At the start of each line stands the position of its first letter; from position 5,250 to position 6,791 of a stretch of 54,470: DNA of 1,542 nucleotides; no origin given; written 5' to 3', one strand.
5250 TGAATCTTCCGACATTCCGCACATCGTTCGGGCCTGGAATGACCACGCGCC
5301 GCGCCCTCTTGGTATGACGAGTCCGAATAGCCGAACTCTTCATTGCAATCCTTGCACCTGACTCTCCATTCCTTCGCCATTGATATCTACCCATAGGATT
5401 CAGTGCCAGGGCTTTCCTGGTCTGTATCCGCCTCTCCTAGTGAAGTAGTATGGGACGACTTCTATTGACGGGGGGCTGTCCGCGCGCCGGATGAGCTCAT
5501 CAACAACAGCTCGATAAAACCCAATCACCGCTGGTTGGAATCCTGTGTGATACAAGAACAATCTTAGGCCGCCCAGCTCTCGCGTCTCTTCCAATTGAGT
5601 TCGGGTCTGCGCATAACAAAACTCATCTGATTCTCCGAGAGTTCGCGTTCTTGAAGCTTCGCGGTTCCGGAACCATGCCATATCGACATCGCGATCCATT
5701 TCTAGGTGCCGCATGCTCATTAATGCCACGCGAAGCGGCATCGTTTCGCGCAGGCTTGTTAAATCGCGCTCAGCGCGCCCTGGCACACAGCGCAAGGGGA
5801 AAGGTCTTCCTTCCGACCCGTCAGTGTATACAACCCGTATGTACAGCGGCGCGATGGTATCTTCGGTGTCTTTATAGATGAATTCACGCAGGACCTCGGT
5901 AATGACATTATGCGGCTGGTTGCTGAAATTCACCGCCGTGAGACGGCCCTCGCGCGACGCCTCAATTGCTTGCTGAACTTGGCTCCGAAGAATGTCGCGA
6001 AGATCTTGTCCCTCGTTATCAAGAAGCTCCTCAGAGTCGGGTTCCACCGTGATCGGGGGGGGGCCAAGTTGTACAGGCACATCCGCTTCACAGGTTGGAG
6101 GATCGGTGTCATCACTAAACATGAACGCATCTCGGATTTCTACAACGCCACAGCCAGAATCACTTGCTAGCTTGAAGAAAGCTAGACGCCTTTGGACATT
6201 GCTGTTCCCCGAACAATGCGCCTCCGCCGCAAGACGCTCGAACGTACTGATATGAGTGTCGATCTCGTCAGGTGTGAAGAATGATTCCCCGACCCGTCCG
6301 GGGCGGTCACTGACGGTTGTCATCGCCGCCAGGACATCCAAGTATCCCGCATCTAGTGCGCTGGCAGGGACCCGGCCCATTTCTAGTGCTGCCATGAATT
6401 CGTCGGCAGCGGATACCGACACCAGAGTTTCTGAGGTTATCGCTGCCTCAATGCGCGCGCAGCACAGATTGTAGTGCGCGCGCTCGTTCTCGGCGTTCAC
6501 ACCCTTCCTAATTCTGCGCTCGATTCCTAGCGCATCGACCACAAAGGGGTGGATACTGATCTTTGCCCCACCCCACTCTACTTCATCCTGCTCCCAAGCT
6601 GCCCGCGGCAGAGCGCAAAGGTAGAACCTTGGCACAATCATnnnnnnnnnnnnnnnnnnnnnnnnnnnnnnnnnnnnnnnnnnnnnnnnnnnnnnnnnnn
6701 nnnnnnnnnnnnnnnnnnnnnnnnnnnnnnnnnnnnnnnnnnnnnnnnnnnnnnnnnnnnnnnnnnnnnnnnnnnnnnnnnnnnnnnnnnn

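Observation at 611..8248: Lower-G+C three-gene operon: SUKH/SMI1-domain protein, unknown 413-aa protein and giant DEAH-S1 helicase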

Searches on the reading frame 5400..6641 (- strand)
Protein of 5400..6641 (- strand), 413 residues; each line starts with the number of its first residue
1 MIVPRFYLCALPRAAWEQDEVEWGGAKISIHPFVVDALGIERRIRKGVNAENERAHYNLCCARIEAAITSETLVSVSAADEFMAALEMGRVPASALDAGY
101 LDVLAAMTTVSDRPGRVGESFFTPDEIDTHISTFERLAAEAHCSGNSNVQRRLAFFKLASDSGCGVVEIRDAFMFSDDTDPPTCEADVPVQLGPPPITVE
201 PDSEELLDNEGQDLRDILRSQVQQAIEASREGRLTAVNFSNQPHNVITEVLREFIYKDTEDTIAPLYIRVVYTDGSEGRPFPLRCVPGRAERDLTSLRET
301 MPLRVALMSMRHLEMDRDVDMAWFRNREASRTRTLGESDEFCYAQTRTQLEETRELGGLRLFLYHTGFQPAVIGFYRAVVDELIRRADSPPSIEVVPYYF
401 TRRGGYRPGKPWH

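Call 6: search_protein_families(library=pfam, proteins=[window:5400-6641:-], max_evalue=0.1)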
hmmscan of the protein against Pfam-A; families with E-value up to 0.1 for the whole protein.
window:5400-6641:- (413 aa): 0 families

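Call 7: search_protein_families(library=padloc, proteins=[window:5400-6641:-], max_evalue=0.1)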
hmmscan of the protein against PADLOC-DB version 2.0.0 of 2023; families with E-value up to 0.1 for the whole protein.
window:5400-6641:- (413 aa): 0 families

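Call 8: search_protein_families(library=ncbifam, proteins=[window:5400-6641:-], max_evalue=0.1)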
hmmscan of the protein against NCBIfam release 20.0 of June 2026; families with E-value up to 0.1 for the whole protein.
window:5400-6641:- (413 aa): 0 families

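Call 9: find_homologous_proteins(query=window:5400-6641:-)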
Query window:5400-6641:- (413 aa): 135 proteins with E <= 0.001 among 8000 candidates; the best 120 are listed.
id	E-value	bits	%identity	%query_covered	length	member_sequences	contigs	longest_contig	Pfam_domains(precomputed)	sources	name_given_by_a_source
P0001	1.6e-156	539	60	100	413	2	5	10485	-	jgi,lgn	-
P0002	2.5e-154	532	59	100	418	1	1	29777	-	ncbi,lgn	-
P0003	3.0e-153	529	60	100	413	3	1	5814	-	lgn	-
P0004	6.2e-149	514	58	100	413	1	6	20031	-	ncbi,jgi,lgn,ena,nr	ncbi:MAG TPA: hypothetical protein VMW58_07420 [Anaerolineae bacterium]|nr:hypothetical protein [Ana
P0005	8.6e-141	488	56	100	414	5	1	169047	-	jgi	jgi:hypothetical protein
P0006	1.0e-138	481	56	100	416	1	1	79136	-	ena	-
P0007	1.4e-134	467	52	100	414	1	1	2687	-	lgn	-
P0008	2.2e-133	463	51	100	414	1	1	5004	-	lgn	-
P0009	2.5e-130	453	54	100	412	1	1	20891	-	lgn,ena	-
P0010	3.6e-130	453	50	100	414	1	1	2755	-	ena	-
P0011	3.8e-130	452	52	100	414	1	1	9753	-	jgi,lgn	-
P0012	5.1e-129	449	50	100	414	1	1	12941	-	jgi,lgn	jgi:hypothetical protein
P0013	7.1e-129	448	51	100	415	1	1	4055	-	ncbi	-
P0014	4.4e-127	442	51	100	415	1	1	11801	-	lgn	-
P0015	1.6e-124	434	49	100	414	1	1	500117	-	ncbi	-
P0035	2.3e-105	371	44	100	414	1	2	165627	-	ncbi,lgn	-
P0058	2.0e-83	299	41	100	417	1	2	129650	-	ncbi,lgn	-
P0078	4.4e-79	284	38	100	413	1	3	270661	-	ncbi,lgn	-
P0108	2.9e-62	229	35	100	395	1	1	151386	-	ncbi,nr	ncbi:MAG: hypothetical protein E3K32_03335 [wastewater metagenome]|nr:hypothetical protein [Candidat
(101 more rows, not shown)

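Call 13: find_related_loci(query=A1, collection=genome_contigs, flank=10000)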
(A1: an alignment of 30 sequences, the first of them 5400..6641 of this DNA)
Query A1 (413 aa) in genome_contigs; peptide patterns used: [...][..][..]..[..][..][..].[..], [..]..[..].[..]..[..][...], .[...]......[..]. (x = any residue, [..] = any of these).
122 stretches matched a pattern; 66 encode a relative of the query (tblastn E <= 1e-3); 66 distinct loci.
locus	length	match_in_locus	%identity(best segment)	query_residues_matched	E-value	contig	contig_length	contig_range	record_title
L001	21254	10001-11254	59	1-413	2e-160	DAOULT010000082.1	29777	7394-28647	MAG TPA_asm: Anaerolineae bacterium isolate W31_52 k127_582561, whole genome shotgun sequence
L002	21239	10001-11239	49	1-412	1e-129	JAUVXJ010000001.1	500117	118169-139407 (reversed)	MAG: Chloroflexota bacterium isolate CSMAG_1213 CSMAG_1213_k141_1316430_length_500117_cov_17.9985, whole genome shotgun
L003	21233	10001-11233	45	1-412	8e-124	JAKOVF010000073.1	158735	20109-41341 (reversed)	MAG: Chloroflexota bacterium isolate JPNG_maxbin.044 k201_93038, whole genome shotgun sequence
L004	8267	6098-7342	43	1-413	3e-113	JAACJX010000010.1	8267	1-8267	MAG: Ardenticatenia bacterium isolate MAG1 MAG1_303666, whole genome shotgun sequence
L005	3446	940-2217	43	1-413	1e-114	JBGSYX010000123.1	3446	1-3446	MAG: Cyclobacteriaceae bacterium isolate JTS-AC485 k141_2155527, whole genome shotgun sequence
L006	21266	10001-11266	44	1-412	6e-110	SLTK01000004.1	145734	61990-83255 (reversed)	MAG: Chloroflexi bacterium isolate 1MN72D_53_20 NODE_19_length_145758_cov_11_3836, whole genome shotgun sequence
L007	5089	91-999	45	109-412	6e-91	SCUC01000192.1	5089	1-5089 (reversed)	MAG: Bacteroidetes bacterium isolate FW602_bin.19 FW602_bin.19-39994, whole genome shotgun sequence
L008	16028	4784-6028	38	1-412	2e-86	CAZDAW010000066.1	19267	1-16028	MAG TPA_asm: uncultured Anaerolineaceae bacterium isolate SRP167436_co1_201 genome assembly, contig: NODE_4435_length_19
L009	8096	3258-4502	37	1-412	7e-85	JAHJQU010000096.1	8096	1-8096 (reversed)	MAG: Proteobacteria bacterium isolate OS_PC_MetaG.mb.119 OS_PC_MetaG.mb.119_k141_100274, whole genome shotgun sequence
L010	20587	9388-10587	38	6-405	3e-84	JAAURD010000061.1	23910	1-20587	MAG: Chloroflexaceae bacterium isolate RM2_2_1 NODE_289_length_23910_cov_5.258504, whole genome shotgun sequence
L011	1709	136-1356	39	1-412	2e-82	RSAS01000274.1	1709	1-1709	MAG: Candidatus Viridilinea halotolerans isolate Chok-6 NODE_6263_length_1709_cov_8.891173, whole genome shotgun sequenc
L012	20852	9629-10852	38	1-413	9e-77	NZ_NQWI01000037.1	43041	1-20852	Candidatus Viridilinea mediisalina strain Kir15-3F NODE_129_length_43041_cov_157.012, whole genome shotgun sequence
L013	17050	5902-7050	36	5-412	2e-72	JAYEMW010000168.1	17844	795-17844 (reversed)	MAG: Thermodesulfobacteriota bacterium isolate MAG071 MAG071_168, whole genome shotgun sequence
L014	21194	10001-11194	37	1-412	4e-70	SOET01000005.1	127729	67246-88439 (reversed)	MAG: Candidatus Kuenenia hertensis isolate YC6 NODE_338_length_127729_cov_256.432547, whole genome shotgun sequence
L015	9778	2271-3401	40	8-413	7e-70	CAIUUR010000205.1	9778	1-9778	MAG: uncultured Geobacteraceae bacterium isolate VK3_bin-0517 genome assembly, contig: bin-0517:205/568, whole genome sh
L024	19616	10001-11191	33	30-412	1e-54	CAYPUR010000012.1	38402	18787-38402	MAG TPA_asm: uncultured Verrucomicrobiota bacterium isolate SRP263991_co1_516 genome assembly, contig: NODE_1171_length_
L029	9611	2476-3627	30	8-412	2e-42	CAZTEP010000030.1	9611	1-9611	MAG TPA_asm: uncultured Anaerolineaceae bacterium isolate binchicken_co45_326 genome assembly, contig: NODE_13416_length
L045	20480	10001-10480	41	244-412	1e-29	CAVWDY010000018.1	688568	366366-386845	MAG: uncultured Alphaproteobacteria bacterium isolate MFD01299.bin.2.214 genome assembly, contig: contig_597, whole geno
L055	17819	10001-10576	38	218-407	3e-25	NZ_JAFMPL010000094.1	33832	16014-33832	Nocardia noduli strain ncl1 NODE_94_length_33832_cov_18.1824, whole genome shotgun sequence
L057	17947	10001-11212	31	16-407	3e-52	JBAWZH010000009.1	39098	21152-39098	MAG: bacterium isolate ELA110 MAG110_9, whole genome shotgun sequence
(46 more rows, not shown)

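Call 21: predict_structure(alignment_id=A1)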
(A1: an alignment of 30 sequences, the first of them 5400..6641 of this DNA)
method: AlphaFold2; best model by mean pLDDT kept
length: 413 residues; sequences in the alignment: 30
mean_pLDDT: 86.3   pTM: 0.55
mean pLDDT of the five models: 86.3, 85.8, 84.7, 84.2, 84.0
residues with pLDDT >= 90: 275; 70-90: 78; 50-70: 29; < 50: 31
segments of 3 or more residues with pLDDT < 50: 179-209
pLDDT, mean of each block of 10 residues (from residue 1): 88 96 91 93 78 86 92 95 97 95 92 76 97 95 97 98 97 63 41 35 41 85 94 90 92 87 85 93 93 94 87 70 82 89 96 93 90 97 94 95 87 96
secondary structure, 60 per line:
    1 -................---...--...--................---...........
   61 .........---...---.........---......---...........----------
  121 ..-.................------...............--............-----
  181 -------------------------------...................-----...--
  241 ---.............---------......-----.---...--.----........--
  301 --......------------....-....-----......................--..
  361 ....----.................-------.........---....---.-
elements in order: E2-12 H13-17 E21-23 E26-28 H31-46 H50-69 E73-75 H79-87 E91-96 H100-110 H124-140 H147-161 E164-175 H212-230 E236-238 H244-255 E266-271 E281-283 H291-298 E303-308 E321-324 H326-329 H335-356 E359-364 H369-385 E393-401 E405-408

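Call 24: fold_search(model_id=the predicted structure, library=pdb)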
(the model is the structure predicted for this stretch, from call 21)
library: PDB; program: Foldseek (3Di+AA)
matches with E <= 10: 465; with E <= 0.001: 0
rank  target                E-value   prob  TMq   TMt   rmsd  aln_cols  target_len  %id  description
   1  8fm1_I                8.3e-03  0.97  0.26  0.29  12.2       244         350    9  Structure of CBASS Cap5 from Pseudomonas syringae in the absence of a ligand (apo form dimer) (released 2024-02-07)
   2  8fmh_C                1.3e-02  0.93  0.25  0.28  12.8       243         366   10  Structure of CBASS Cap5 from Pseudomonas syringae as an activated tetramer with the cyclic dinucleotide 3'2'-c-dGAMP l (released 2024-02-07)
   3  8fm1_C                2.4e-02  0.92  0.26  0.29  12.3       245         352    9  Structure of CBASS Cap5 from Pseudomonas syringae in the absence of a ligand (apo form dimer) (released 2024-02-07)
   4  9dih_A                2.4e-02  0.92  0.26  0.28  13.2       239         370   10  CBASS Pseudomonas syringae Cap5 tetramer with DNA duplex and 3'2'-c-diAMP cyclic dinucleotide ligand (released 2025-06-18)
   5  8fm1_J                2.8e-02  0.93  0.27  0.31  12.1       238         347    8  Structure of CBASS Cap5 from Pseudomonas syringae in the absence of a ligand (apo form dimer) (released 2024-02-07)
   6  8fmh_E                3.2e-02  0.91  0.27  0.30  12.5       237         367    9  Structure of CBASS Cap5 from Pseudomonas syringae as an activated tetramer with the cyclic dinucleotide 3'2'-c-dGAMP l (released 2024-02-07)
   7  8fm1_L                3.4e-02  0.90  0.26  0.30  13.1       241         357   10  Structure of CBASS Cap5 from Pseudomonas syringae in the absence of a ligand (apo form dimer) (released 2024-02-07)
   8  8fmg_D                3.8e-02  0.89  0.27  0.30  12.8       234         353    8  Structure of CBASS Cap5 from Pseudomonas syringae as an activated tetramer with the cyclic dinucleotide 3'2'-c-diAMP l (released 2024-02-07)
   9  9dif_B                3.8e-02  0.89  0.27  0.30  12.8       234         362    9  CBASS Pseudomonas syringae Cap5 tetramer with DNA duplex and 3'2'-c-GAMP cyclic dinucleotide ligand (released 2025-06-18)
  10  9cc8_A                4.5e-02  0.10  0.12  0.07  22.6       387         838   13  Hexameric state of the NRC4 resistosome (released 2024-09-11)
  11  9cc9_A                5.4e-02  0.15  0.14  0.08  21.5       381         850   12  Dodecameric state of the NRC4 resistosome (released 2024-09-11)
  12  6wam_F                5.7e-02  0.80  0.24  0.24   9.0       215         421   12  Structure of Acinetobacter baumannii Cap4 SAVED/CARF-domain containing receptor (released 2020-06-17)
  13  8fmg_H                5.7e-02  0.72  0.24  0.28  13.0       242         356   10  Structure of CBASS Cap5 from Pseudomonas syringae as an activated tetramer with the cyclic dinucleotide 3'2'-c-diAMP l (released 2024-02-07)
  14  8fmf_D                6.5e-02  0.85  0.27  0.30  12.0       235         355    8  Structure of CBASS Cap5 from Pseudomonas syringae as an activated tetramer with the cyclic dinucleotide 3'2'-c-diAMP l (released 2024-02-07)
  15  9dif_A                6.9e-02  0.80  0.26  0.28  13.3       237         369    8  CBASS Pseudomonas syringae Cap5 tetramer with DNA duplex and 3'2'-c-GAMP cyclic dinucleotide ligand (released 2025-06-18)
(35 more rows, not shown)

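Call 28: find_encoding_contigs(protein=P0015, flank=10000, max_places=2)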
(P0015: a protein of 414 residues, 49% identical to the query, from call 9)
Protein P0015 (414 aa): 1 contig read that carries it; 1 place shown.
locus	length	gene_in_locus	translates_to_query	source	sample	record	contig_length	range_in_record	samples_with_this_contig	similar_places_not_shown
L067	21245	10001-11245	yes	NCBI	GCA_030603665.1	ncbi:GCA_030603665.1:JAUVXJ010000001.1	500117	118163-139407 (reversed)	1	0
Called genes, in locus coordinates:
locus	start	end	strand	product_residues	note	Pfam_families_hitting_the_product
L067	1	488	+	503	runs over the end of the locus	PF09394:Inhibitor_I42, PF03051:Peptidase_C1_2 (faint), PF00112:Peptidase_C1, PF18998:Flg_new_2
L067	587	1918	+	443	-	PF01979:Amidohydro_1, PF07969:Amidohydro_3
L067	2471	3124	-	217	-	-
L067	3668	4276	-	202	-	PF07589:PEP_exosort_dom (weak)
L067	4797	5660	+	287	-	-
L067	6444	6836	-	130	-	PF00462:Glutaredoxin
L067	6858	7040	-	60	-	PF02943:FeThRed_B (weak)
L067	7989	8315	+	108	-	-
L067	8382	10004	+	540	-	PF14567:SUKH_5, PF09346:SMI1_KNR4, PF14568:SUKH_6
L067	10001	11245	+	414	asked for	-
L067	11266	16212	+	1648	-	PF00270:DEAD (weak), PF00271:Helicase_C, PF00575:S1 (weak), PF00013:KH_1, PF07650:KH_2 (faint), PF13083:KH_KhpA-B (faint), PF22675:KH-I_KHDC4-BBP (faint), PF00013:KH_1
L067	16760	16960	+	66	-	-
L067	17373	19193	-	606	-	PF02730:AFOR_N, PF01314:AFOR_C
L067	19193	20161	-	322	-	PF01791:DeoC (weak)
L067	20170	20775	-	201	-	PF10502:Peptidase_S26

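Call 29: find_encoding_contigs(protein=P0078, flank=10000, max_places=2)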
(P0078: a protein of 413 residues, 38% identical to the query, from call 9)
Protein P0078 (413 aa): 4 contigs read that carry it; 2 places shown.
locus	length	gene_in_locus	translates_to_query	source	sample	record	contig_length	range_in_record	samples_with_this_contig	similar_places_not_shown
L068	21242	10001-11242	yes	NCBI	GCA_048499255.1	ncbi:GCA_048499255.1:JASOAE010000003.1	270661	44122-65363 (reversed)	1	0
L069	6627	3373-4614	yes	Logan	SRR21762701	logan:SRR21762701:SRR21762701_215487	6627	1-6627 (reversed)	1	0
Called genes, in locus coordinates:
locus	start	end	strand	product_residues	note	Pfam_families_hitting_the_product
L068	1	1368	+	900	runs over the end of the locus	PF08722:Tn7_TnsA-like_N (weak), PF00665:rve (weak)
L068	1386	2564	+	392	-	PF05621:TniB (faint), PF13191:AAA_16 (weak), PF01637:ATPase_2 (faint), PF13401:AAA_22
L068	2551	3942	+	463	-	PF06527:TniQ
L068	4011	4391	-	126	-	-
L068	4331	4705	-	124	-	-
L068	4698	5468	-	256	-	PF01656:CbiA (weak), PF13614:AAA_31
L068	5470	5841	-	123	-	-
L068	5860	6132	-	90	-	-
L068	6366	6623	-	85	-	-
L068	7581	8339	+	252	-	-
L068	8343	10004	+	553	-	PF14567:SUKH_5, PF09346:SMI1_KNR4, PF14568:SUKH_6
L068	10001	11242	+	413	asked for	-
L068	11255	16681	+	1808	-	PF00270:DEAD (weak), PF00271:Helicase_C, PF00575:S1, PF00013:KH_1, PF07650:KH_2 (faint), PF22675:KH-I_KHDC4-BBP (faint), PF00013:KH_1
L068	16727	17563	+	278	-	-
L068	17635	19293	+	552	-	-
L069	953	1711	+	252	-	-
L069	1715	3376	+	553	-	PF14567:SUKH_5, PF09346:SMI1_KNR4, PF14568:SUKH_6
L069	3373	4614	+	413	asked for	-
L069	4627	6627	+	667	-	?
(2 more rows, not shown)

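Call 31: fold_search(model_id=the predicted structure, library=viral)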
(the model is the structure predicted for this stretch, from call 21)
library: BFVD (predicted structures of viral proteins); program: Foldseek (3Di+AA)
matches with E <= 10: 152; with E <= 0.001: 1
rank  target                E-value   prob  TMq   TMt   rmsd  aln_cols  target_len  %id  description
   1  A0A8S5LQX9            1.1e-05  1.00  0.20  0.59   3.0       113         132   26  Uncharacterized protein [Siphoviridae sp. ctTC45]
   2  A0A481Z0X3            1.9e-02  0.77  0.15  0.21   8.3       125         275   12  Type I phosphodiesterase / nucleotide pyrophosphatase [Mimivirus LCMiAC01]
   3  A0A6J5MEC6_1          2.8e-01  0.03  0.10  0.05  25.6       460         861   10  Uncharacterized protein [uncultured Caudovirales phage]
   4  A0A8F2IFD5            3.3e-01  0.13  0.15  0.24  20.2       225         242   13  Uncharacterized protein [Gordonia phage VanLee]
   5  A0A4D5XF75            3.5e-01  0.03  0.09  0.08  29.8       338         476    6  Uncharacterized protein [Pithovirus LCPAC102]
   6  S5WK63                4.2e-01  0.09  0.11  0.24  15.3       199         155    8  Uncharacterized protein [Pseudomonas phage PaBG]
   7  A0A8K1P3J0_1          4.4e-01  0.02  0.10  0.04  29.5       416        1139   12  RNA dependent RNA polymerase [Xiangshan picorna-like virus 7]
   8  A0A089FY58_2          5.3e-01  0.13  0.10  0.04  21.1       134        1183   14  Genome polyprotein [Salivirus FHB]
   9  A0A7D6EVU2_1          6.3e-01  0.04  0.11  0.05  27.1       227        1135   12  Putative peptidase (Fragment) [Leveillula taurica associated alphamesonivirus 1]
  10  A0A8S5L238            7.5e-01  0.09  0.08  0.20  13.8        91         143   12  Uncharacterized protein [ssRNA phage Esthiorhiza.2_40]
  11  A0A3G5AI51            8.4e-01  0.04  0.12  0.18  24.2       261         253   10  Uncharacterized protein (Fragment) [Sylvanvirus sp.]
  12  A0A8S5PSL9            8.4e-01  0.02  0.07  0.15  24.3       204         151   11  Uncharacterized protein [Siphoviridae sp. ct96x5]
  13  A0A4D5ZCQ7            8.4e-01  0.02  0.10  0.07  24.2       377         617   11  Carrier domain-containing protein [Burkholderia phage BcepSaruman]
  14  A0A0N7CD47            8.9e-01  0.08  0.11  0.28  11.8       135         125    7  Uncharacterized protein [Salmonella phage 38]
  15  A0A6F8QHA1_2          8.9e-01  0.05  0.12  0.04  20.2       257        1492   10  (no name in the UniProt tables at hand)
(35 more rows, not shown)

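Call 32: search_solved_structures(query=A1, max_evalue=10)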
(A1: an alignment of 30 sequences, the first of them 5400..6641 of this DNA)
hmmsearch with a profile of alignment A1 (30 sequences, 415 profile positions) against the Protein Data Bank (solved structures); distinct sequences matched with E-value up to 10: 3.
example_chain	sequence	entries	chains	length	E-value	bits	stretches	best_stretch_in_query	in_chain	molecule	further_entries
1kql_A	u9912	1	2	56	0.5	12.6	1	39-87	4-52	Fusion Protein of and striated muscle alpha-tropomyosin and the GCN4 leucine zipper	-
5jlt_A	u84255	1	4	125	0.86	11.8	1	74-151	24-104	Middle transcription regulatory protein motA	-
4m7t_A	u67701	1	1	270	1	11.6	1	309-366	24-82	BtrN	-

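Call 41: search_protein_families(library=pfam, alignment_id=A1, max_evalue=1)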
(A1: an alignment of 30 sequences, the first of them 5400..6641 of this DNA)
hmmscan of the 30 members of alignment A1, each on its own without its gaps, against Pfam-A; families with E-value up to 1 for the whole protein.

A. member 1, window:5400-6641:- (413 aa): 0 families

B. families by the number of members that match (of 30 scanned): 10 families
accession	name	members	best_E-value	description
PF09757.15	Arb2-like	1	0.0034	Arb2-like domain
PF10938.13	YfdX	1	0.031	YfdX protein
PF11853.14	DUF3373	1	0.063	Protein of unknown function (DUF3373)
PF19387.4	DUF5962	1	0.084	Family of unknown function (DUF5962)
PF01088.27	Peptidase_C12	1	0.14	Ubiquitin carboxyl-terminal hydrolase, family 1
PF21082.3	MS_channel_3rd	1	0.15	Mechanosensitive ion channel MscS, C-terminal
PF04073.20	tRNA_edit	1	0.17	Aminoacyl-tRNA editing domain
PF09079.17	Cdc6_C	1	0.21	CDC6, C terminal winged helix domain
PF10230.15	LIDHydrolase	1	0.34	Lipid-droplet associated hydrolase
PF24460.1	DUF7575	1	0.53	Domain of unknown function (DUF7575)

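Call 43: find_encoding_contigs(protein=window:5400-6641:-, flank=10000, max_places=3)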
Protein window:5400-6641:- (413 aa): no gene with exactly this product is on record in the collection.
